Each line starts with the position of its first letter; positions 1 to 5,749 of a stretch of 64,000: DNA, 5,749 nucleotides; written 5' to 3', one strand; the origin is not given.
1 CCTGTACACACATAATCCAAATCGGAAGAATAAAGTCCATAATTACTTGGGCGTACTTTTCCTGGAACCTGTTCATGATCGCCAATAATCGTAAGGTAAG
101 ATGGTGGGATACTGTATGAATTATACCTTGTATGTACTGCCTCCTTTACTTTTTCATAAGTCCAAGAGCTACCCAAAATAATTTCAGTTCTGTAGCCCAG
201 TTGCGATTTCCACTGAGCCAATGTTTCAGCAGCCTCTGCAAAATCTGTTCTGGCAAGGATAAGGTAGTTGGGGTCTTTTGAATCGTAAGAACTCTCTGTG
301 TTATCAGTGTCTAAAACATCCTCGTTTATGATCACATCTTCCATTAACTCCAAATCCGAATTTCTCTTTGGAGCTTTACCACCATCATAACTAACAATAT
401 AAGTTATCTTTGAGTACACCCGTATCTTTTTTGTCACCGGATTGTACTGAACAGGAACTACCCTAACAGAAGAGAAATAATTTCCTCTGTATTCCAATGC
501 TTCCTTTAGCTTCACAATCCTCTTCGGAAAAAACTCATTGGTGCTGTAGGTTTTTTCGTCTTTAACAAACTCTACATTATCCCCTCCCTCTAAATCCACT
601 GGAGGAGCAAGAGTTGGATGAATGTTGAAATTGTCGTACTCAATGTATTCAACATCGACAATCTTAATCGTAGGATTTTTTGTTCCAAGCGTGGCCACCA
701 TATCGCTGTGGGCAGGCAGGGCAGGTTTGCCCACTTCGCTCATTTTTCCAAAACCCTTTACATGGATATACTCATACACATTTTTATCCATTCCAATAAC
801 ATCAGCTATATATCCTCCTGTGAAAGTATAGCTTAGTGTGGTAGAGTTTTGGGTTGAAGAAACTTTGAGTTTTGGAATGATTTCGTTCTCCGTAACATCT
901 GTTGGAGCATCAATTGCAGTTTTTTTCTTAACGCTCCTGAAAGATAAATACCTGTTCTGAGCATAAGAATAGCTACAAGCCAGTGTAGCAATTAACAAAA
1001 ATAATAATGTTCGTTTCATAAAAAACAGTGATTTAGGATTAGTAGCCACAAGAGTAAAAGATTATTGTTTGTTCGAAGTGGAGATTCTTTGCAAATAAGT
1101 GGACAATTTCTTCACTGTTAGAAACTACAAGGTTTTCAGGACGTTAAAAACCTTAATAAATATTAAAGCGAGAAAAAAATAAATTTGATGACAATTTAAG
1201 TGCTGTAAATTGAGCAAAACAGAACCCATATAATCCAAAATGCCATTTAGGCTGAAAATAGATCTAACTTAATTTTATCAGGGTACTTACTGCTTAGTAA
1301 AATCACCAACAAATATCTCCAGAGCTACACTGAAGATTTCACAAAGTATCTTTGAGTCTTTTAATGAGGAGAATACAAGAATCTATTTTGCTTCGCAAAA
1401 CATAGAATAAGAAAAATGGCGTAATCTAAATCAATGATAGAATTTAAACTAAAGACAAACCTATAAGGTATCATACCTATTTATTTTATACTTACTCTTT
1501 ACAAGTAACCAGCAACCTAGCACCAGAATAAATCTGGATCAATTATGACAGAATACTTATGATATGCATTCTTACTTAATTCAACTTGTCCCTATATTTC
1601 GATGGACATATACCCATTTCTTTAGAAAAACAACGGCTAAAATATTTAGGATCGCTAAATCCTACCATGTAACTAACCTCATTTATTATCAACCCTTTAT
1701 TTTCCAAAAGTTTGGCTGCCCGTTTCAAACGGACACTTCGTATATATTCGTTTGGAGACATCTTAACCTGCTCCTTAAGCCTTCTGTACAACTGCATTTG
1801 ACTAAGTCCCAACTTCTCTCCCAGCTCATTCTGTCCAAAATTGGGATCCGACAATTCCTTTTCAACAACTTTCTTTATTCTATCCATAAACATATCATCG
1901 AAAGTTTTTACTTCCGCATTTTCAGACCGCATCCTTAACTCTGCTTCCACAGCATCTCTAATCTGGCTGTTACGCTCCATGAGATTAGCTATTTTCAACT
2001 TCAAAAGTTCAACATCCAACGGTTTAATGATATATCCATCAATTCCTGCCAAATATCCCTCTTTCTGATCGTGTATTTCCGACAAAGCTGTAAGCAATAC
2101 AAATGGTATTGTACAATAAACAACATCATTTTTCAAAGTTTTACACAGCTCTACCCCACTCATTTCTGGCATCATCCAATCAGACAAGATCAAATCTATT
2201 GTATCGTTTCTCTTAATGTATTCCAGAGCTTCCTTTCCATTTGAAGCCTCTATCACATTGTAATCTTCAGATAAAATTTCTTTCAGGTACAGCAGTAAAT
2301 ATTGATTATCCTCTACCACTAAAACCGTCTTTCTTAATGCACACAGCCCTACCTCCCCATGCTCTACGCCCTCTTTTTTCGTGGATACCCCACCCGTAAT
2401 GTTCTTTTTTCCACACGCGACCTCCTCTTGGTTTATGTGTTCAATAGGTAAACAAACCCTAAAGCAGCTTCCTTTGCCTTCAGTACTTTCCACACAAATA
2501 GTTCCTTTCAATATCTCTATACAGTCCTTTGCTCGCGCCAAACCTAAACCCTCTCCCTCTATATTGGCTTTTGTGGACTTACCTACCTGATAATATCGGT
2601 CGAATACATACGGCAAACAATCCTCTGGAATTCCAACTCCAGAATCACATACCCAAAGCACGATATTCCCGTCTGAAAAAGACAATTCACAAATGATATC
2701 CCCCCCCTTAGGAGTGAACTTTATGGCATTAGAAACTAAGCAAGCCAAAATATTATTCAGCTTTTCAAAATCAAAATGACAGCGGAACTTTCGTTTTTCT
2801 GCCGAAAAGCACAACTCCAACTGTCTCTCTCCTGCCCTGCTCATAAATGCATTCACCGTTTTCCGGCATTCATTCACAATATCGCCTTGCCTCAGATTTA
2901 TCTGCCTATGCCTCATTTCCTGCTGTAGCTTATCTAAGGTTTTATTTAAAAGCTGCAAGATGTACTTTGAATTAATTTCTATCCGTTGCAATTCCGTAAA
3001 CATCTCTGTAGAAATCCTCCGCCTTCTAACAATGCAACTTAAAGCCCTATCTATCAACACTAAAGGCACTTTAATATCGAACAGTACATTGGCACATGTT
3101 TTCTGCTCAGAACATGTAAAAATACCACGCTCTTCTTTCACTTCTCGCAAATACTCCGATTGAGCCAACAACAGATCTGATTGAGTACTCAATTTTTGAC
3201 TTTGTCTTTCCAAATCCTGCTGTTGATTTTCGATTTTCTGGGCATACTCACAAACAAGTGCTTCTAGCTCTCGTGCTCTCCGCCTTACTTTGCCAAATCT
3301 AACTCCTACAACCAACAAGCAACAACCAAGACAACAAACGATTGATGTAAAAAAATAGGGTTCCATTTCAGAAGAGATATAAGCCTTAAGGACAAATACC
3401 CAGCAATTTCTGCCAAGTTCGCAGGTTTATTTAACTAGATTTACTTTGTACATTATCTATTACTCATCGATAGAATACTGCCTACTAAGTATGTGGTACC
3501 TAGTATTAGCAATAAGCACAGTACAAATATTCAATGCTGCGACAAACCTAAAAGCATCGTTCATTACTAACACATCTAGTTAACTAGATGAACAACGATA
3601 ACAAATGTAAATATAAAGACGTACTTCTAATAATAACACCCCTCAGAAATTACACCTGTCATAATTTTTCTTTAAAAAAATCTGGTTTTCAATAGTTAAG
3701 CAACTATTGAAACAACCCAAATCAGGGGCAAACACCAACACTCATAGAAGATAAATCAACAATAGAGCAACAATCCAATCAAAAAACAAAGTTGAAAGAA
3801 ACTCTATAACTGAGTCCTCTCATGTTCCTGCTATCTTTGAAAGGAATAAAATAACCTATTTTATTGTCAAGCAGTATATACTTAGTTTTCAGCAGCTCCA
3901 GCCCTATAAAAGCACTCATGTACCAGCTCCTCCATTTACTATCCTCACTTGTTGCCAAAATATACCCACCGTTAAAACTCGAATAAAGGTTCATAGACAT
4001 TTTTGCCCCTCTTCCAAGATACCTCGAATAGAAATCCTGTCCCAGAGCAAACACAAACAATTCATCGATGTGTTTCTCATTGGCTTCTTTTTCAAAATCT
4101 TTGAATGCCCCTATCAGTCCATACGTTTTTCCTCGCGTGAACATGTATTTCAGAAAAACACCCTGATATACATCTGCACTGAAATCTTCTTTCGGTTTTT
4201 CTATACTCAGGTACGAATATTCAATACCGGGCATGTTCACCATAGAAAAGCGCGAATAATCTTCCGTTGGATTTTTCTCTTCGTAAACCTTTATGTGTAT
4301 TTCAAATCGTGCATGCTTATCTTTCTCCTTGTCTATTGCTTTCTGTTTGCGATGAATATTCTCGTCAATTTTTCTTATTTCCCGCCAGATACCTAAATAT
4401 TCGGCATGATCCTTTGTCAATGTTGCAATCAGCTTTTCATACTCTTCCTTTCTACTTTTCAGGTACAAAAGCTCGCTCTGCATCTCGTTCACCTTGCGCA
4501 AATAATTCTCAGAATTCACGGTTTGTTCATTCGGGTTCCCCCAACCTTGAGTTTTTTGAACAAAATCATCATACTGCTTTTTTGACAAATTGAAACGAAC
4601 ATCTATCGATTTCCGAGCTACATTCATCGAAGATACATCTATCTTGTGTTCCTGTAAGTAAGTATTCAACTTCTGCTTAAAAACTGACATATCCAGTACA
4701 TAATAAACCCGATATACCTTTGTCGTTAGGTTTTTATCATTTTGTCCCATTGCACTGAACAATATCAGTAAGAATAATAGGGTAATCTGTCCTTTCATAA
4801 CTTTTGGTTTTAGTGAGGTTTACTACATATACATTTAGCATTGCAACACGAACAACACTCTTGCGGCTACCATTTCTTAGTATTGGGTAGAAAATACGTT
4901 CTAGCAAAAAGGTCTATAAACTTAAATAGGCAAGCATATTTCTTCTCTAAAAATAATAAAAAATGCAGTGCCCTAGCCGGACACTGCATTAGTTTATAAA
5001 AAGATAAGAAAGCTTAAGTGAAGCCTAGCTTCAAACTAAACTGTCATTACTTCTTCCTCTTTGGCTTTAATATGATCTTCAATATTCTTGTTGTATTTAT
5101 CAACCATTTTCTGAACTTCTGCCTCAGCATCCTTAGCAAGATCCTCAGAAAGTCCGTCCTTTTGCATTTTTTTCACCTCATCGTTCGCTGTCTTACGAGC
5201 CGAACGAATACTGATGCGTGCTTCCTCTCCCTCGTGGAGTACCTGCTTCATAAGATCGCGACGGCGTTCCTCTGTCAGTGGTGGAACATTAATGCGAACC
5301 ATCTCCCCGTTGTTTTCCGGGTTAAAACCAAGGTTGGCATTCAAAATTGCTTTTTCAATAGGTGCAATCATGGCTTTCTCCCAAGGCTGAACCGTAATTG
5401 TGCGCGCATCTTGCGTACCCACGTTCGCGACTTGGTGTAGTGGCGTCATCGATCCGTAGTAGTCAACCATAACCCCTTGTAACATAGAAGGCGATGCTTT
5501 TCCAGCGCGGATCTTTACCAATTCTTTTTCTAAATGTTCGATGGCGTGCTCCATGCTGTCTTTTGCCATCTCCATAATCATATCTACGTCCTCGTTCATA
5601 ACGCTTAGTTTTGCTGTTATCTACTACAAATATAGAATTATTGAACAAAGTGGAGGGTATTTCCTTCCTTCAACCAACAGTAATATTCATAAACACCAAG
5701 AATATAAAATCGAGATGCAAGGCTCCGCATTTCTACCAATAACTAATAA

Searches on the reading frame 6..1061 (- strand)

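Call 81: search_protein_families(library=pfam, max_evalue=0.01, proteins=[window:6-1061:-])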
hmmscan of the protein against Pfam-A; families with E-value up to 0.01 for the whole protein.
window:6-1061:- (352 aa): 2 families
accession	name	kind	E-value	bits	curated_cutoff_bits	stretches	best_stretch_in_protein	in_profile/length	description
PF08126.16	Propeptide_C25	-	1e-25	90.5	22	1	69-243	16-189/205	Propeptide_C25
PF01364.23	Peptidase_C25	-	1.1e-05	25.3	23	1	266-336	1-94/374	Peptidase family C25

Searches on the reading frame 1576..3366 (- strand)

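Call 24: search_protein_families(library=pfam, max_evalue=0.001, proteins=[window:1576-3366:-])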
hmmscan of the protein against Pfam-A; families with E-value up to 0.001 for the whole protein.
window:1576-3366:- (596 aa): 4 families
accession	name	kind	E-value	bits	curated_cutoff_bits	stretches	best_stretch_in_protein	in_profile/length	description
PF00072.30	Response_reg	-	1e-22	80.8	30.2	1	348-459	1-110/111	Response regulator receiver domain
PF12833.13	HTH_18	-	8.9e-22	77.6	33.6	1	517-593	3-79/80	Helix-turn-helix domain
PF02518.31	HATPase_c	-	1.7e-21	77.2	26.4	1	201-309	4-110/111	Histidine kinase-, DNA gyrase B-, and HSP90-like ATPase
PF00165.29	HTH_AraC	-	3.5e-14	52.9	26.6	2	560-592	10-41/42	Bacterial regulatory helix-turn-helix proteins, AraC family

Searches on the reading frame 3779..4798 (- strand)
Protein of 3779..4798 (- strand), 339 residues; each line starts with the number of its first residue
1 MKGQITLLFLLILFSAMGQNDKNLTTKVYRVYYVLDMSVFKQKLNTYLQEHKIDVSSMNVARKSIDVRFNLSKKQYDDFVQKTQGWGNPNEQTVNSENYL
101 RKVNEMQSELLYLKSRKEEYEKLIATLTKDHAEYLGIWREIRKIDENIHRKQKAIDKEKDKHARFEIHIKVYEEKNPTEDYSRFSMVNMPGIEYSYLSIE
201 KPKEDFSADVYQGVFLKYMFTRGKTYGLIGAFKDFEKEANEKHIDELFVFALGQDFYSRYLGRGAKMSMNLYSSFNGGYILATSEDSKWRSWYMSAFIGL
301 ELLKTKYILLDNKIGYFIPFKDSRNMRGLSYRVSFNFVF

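Call 24: search_protein_families(library=pfam, max_evalue=0.001, proteins=[window:3779-4798:-])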
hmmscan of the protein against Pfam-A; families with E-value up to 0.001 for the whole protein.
window:3779-4798:- (339 aa): 1 family
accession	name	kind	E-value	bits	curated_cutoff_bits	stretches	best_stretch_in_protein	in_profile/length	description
PF14257.11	DUF4349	-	0.00013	21.8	27.7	1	47-180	33-163/213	Domain of unknown function (DUF4349)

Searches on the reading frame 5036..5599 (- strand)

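Call 81: search_protein_families(library=pfam, max_evalue=0.01, proteins=[window:5036-5599:-])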
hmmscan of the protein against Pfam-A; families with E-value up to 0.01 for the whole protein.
window:5036-5599:- (187 aa): 2 families
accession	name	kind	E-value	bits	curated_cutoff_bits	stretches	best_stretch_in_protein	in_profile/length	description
PF01765.24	RRF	-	4.5e-64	215.7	29.7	1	23-185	1-164/164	Ribosome recycling factor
PF04286.17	DUF445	-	0.0062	16.9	33.8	0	9-168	94-258/368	Protein of unknown function (DUF445)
